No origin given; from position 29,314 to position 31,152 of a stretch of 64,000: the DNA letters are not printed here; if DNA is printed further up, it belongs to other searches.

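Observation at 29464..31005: Orphan modular type IV pilin with a C-terminal LamG lectin-like domain, fused onto the tsaEBD operon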

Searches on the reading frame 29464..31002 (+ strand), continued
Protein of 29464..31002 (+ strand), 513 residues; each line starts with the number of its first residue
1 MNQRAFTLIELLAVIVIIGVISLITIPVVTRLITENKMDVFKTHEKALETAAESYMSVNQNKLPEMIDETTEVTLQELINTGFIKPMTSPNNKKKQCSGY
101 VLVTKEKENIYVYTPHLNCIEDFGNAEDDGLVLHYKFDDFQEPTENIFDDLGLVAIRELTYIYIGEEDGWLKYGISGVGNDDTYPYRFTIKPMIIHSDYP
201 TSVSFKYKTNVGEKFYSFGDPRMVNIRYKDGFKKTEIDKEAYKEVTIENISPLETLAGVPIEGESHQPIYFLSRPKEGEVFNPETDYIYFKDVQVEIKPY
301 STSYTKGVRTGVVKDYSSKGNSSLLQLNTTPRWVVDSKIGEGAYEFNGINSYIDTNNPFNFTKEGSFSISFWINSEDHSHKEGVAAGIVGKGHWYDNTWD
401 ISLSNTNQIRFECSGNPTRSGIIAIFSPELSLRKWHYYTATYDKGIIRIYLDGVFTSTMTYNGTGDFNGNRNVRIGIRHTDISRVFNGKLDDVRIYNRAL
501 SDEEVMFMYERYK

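Call 9: find_encoding_contigs(protein=P0050, flank=10000, max_places=3)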
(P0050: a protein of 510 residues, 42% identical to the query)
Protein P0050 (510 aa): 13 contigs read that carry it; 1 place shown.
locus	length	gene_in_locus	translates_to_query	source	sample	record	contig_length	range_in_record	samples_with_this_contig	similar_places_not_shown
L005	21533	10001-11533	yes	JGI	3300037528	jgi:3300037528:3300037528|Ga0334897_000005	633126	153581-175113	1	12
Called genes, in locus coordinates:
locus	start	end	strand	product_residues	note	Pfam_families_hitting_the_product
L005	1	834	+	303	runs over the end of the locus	PF01261:AP_endonuc_2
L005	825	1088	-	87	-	-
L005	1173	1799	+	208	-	PF00081:Sod_Fe_N, PF02777:Sod_Fe_C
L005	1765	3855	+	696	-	PF03717:PBP_dimer, PF00905:Transpeptidase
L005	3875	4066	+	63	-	PF00471:Ribosomal_L33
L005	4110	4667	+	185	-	PF08207:EFP_N, PF01132:EFP, PF09285:Elong-fact-P_C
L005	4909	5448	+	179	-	PF05198:IF3_N, PF00707:IF3_C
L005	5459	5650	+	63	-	PF01632:Ribosomal_L35p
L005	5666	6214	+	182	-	PF00453:Ribosomal_L20, PF07498:Rho_N, PF12949:HeH (weak)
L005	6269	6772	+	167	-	-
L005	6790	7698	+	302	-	PF02661:Fic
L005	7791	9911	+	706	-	PF13191:AAA_16 (weak), PF23569:NBD_SMAX1, PF00004:AAA, PF17871:AAA_lid_9, PF00004:AAA, PF07724:AAA_2, PF07728:AAA_5, PF10431:ClpB_D2-small, +7 more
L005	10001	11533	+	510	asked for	PF07963:N_methyl (weak), PF13385:Laminin_G_3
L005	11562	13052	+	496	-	PF07963:N_methyl (weak), PF07953:Toxin_R_bind_N (weak), PF13385:Laminin_G_3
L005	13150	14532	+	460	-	PF01225:Mur_ligase, PF08245:Mur_ligase_M, PF02875:Mur_ligase_C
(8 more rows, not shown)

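Call 18: find_related_loci(query=A1, collection=genome_contigs, flank=10000)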
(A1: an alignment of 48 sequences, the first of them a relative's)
Query A1 (513 aa) in genome_contigs; peptide patterns used: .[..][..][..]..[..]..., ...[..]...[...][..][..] (x = any residue, [..] = any of these).
600 stretches matched a pattern (row limit reached: there are more); 295 encode a relative of the query (tblastn E <= 1e-3); the best 80 are kept; 80 distinct loci.
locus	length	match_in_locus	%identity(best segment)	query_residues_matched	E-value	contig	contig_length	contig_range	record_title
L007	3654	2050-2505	35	1-156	2e-15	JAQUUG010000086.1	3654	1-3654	MAG: Bacilli bacterium isolate STD2_138 NODE_122054_length_3654_cov_3.290899_Sandtown_D2, whole genome shotgun sequence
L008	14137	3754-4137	36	2-132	2e-13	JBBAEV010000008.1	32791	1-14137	MAG: Bacilli bacterium isolate SO_2017_LW2_23 scaffold_2979_c1_LW138R_2017, whole genome shotgun sequence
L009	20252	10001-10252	38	1-84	3e-13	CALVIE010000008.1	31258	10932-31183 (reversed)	MAG: uncultured Bacilli bacterium isolate BRZ_BF__bin111 genome assembly, contig: BRZ_BF__NODE_1900_length_31258_cov_14.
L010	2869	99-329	42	1-78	2e-12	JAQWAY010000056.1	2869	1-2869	MAG: Bacilli bacterium isolate STF2_207 NODE_155891_length_2869_cov_14.732312_Sandtown_F2, whole genome shotgun sequence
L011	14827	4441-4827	38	1-119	5e-12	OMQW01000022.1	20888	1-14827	uncultured Clostridiales bacterium isolate RUG793 genome assembly, contig: k87_8851724, whole genome shotgun sequence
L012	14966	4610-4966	34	1-119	1e-11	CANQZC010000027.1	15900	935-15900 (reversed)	MAG: uncultured Bacilli bacterium isolate Lapin-018__bin68 genome assembly, contig: Lapin-018__NODE_3293_length_15900_co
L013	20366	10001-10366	32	3-119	1e-11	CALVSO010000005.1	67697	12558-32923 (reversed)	MAG: uncultured Bacilli bacterium isolate BRZ_CH__bin62 genome assembly, contig: BRZ_CH__NODE_652_length_67697_cov_22.28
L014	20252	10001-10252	35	1-84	4e-11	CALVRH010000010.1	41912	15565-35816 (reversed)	MAG: uncultured Bacilli bacterium isolate BRZ_L__bin94 genome assembly, contig: BRZ_L__NODE_2181_length_41912_cov_46.950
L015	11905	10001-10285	33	1-97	5e-11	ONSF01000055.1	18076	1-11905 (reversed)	uncultured Clostridiales bacterium isolate RUG591 genome assembly, contig: k87_26493220, whole genome shotgun sequence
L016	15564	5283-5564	34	3-95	4e-11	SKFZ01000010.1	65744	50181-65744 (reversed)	MAG: Bacilli bacterium isolate CSBr16_113R1 CSBr16-80, whole genome shotgun sequence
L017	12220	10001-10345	33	1-113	5e-11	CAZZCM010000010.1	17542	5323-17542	MAG TPA_asm: uncultured Muribaculaceae bacterium isolate SRP222994_co1_288 genome assembly, contig: NODE_6703_length_175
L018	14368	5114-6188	34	1-95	9e-11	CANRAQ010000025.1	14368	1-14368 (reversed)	MAG: uncultured Bacilli bacterium isolate Lapin-016__bin43 genome assembly, contig: Lapin-016__NODE_3766_length_14368_co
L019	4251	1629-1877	36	3-84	9e-11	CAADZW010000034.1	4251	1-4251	MAG TPA_asm: Bacilli bacterium, isolate HGM10873, WGS project CAADZW010000000 data, contig: ERS396376_74_k85_11115, whol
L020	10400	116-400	33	1-95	1e-10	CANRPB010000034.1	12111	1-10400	MAG: uncultured Bacilli bacterium isolate Lapin-018__bin91 genome assembly, contig: Lapin-018__NODE_5036_length_12111_co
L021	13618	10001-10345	29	1-114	1e-10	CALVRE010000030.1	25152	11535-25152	MAG: uncultured Bacilli bacterium isolate E10__bin82 genome assembly, contig: E10__k127_4271620, whole genome shotgun se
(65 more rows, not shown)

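Call 24: predict_structure(alignment_id=A1)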
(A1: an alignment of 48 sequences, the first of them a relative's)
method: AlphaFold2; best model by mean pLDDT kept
length: 513 residues; sequences in the alignment: 48
mean_pLDDT: 90.7   pTM: 0.87
mean pLDDT of the five models: 90.7, 89.4, 88.8, 87.7, 86.9
residues with pLDDT >= 90: 366; 70-90: 127; 50-70: 18; < 50: 2
segments of 3 or more residues with pLDDT < 50: none
pLDDT, mean of each block of 10 residues (from residue 1): 65 90 90 91 96 97 93 97 96 94 93 94 93 93 90 79 94 91 62 76 94 89 83 93 94 88 78 86 96 93 93 93 94 94 95 95 95 94 87 83 95 84 94 98 97 97 87 93 95 97 95 88
secondary structure, 60 per line:
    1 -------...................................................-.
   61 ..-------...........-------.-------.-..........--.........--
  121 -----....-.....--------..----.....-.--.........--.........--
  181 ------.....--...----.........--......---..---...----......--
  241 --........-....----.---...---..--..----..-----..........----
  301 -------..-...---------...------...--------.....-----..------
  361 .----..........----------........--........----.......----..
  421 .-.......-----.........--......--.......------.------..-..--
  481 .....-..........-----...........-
elements in order: H8-58 E70-74 H75-80 E98-107 E110-118 H126-129 E131-135 E150-154 E159-167 E170-178 E187-191 E194-196 E201-209 E215-217 E226-228 E233-238 E243-250 E252-255 E264-266 E287-296 E311-313 E323-325 E332-334 E343-347 E366-375 E386-393 E396-403 E408-414 E423-429 E435-443 E446-451 E454-460 E481-485 E487-496 H502-512

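Call 28: fold_search(model_id=the predicted structure, library=pdb)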
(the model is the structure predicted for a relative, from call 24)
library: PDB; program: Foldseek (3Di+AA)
matches with E <= 10: 1320; with E <= 0.001: 340
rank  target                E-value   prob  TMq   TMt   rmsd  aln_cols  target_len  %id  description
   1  8a7d_C                4.5e-09  1.00  0.28  0.16   3.8       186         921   16  Partial dimer complex of PAPP-A and its inhibitor STC2 (released 2022-11-02)
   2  1ms9_A                6.1e-09  1.00  0.27  0.23  23.7       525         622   10  Triclinic form of Trypanosoma cruzi trans-sialidase, in complex with lactose (released 2003-03-25)
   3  1ms5_A                9.3e-09  1.00  0.28  0.23  23.8       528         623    8  Triclinic form of Trypanosoma cruzi trans-sialidase, soaked with N-acetylneuraminyl-a-2,3-thio-galactoside (NA-S-Gal) (released 2003-03-25)
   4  6hox                  9.8e-09  1.00  0.32  0.39   3.9       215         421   22  Crystal structure of the binding domain of Paraclostridial Mosquitocidal Protein 1 (released 2019-07-10)
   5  1ms5_B                1.1e-08  1.00  0.27  0.23  23.7       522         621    9  Triclinic form of Trypanosoma cruzi trans-sialidase, soaked with N-acetylneuraminyl-a-2,3-thio-galactoside (NA-S-Gal) (released 2003-03-25)
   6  8byp_X                1.6e-08  1.00  0.29  0.12   6.4       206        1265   20  Botulinum neurotoxin serotype X in complex with NTNH/X (released 2023-02-08)
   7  1s0i_A                1.7e-08  1.00  0.28  0.24  23.2       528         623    8  Trypanosoma cruzi trans-sialidase in complex with sialyl-lactose (Michaelis complex) (released 2004-05-18)
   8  9ea9_A                2.0e-08  1.00  0.31  0.13   5.0       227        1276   18  Crystal structure of BoNT/A-NTNH-HA70 -VHH_F12-VHH_H7-Fab_NTNH complex (released 2025-09-17)
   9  1n1s                  2.0e-08  1.00  0.28  0.23  21.7       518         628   10  Trypanosoma rangeli sialidase (released 2003-01-07)
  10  1mz6                  2.0e-08  1.00  0.28  0.24  26.1       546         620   10  Trypanosoma rangeli sialidase in complex with the inhibitor DANA (released 2002-10-16)
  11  2ags                  2.3e-08  1.00  0.28  0.23  23.0       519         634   10  Trypanosoma rangeli Sialidase in Complex with 2-Keto-3-deoxy-D-glycero-D-galacto-2,3-difluoro-nononic acid (2,3-difluoro (released 2005-11-22)
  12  3b69                  2.8e-08  1.00  0.28  0.23  26.2       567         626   10  T cruzi Trans-sialidase complex with benzoylated NANA derivative (released 2008-05-13)
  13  8d8o_B                2.9e-08  1.00  0.28  0.14   3.7       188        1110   16  Cryo-EM structure of substrate unbound PAPP-A (released 2022-09-28)
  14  1mz5                  2.9e-08  1.00  0.29  0.24  22.6       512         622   10  Trypanosoma rangeli sialidase (released 2002-10-16)
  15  1ms1_A                3.1e-08  1.00  0.26  0.22  23.3       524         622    9  Monoclinic form of Trypanosoma cruzi trans-sialidase, in complex with 3-deoxy-2,3-dehydro-N-acetylneuraminic acid (DAN (released 2003-03-25)
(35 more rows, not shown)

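Call 45: find_encoding_contigs(protein=P0001, flank=1000, max_places=10)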
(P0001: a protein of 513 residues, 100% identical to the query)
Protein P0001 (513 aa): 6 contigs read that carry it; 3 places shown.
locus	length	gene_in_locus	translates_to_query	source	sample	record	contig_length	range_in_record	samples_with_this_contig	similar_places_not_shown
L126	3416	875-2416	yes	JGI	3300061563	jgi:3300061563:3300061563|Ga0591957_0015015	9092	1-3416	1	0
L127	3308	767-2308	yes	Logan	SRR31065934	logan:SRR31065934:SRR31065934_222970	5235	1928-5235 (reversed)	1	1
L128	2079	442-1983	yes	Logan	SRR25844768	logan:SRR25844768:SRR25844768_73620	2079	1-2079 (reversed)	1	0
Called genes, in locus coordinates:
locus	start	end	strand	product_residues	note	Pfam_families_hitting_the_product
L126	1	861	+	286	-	?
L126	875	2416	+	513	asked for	PF07963:N_methyl (weak), PF07953:Toxin_R_bind_N, PF13385:Laminin_G_3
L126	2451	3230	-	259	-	PF00528:BPD_transp_1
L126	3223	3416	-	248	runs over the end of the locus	PF00005:ABC_tran, PF02463:SMC_N (faint), PF13304:AAA_21 (faint)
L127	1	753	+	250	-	?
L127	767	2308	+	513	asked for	PF07963:N_methyl (weak), PF07953:Toxin_R_bind_N, PF13385:Laminin_G_3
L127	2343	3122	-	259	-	PF00528:BPD_transp_1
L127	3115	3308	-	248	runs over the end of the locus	PF00005:ABC_tran, PF02463:SMC_N (faint), PF13304:AAA_21 (faint)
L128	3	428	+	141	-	?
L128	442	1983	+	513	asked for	PF07963:N_methyl (weak), PF07953:Toxin_R_bind_N, PF13385:Laminin_G_3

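Call 46: list_cluster_members(proteins=[P0001, P0128, P0065])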
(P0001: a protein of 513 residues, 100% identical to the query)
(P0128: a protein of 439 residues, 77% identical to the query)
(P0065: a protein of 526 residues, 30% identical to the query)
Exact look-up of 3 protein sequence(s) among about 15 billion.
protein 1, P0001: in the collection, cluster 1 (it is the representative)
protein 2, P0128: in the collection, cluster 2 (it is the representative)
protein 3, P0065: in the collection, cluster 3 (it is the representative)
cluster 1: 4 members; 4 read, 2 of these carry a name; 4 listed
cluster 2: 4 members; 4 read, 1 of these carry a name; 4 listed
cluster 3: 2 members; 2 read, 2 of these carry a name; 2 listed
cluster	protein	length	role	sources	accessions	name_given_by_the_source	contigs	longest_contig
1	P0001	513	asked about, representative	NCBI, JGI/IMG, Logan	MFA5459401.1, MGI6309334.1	MAG: LamG-like jellyroll fold domain-containing protein [Bacilli bacterium] | prepilin-type N-terminal cleavage/methylation domain-containing protein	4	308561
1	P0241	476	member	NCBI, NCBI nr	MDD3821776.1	MAG: LamG domain-containing protein, partial [Bacilli bacterium] | LamG domain-containing protein [Bacilli bacterium]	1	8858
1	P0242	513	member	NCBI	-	-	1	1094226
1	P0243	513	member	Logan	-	-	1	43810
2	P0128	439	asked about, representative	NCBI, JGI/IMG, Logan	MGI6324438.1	MAG: GspE/PulE family protein [Bacilli bacterium] | type IV pilus assembly protein PilB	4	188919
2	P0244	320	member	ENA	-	-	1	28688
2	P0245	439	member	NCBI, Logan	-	-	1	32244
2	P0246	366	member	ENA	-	-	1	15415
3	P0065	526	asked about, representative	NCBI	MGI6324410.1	MAG: LamG-like jellyroll fold domain-containing protein [Bacilli bacterium]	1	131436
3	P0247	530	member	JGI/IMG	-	prepilin-type N-terminal cleavage/methylation domain-containing protein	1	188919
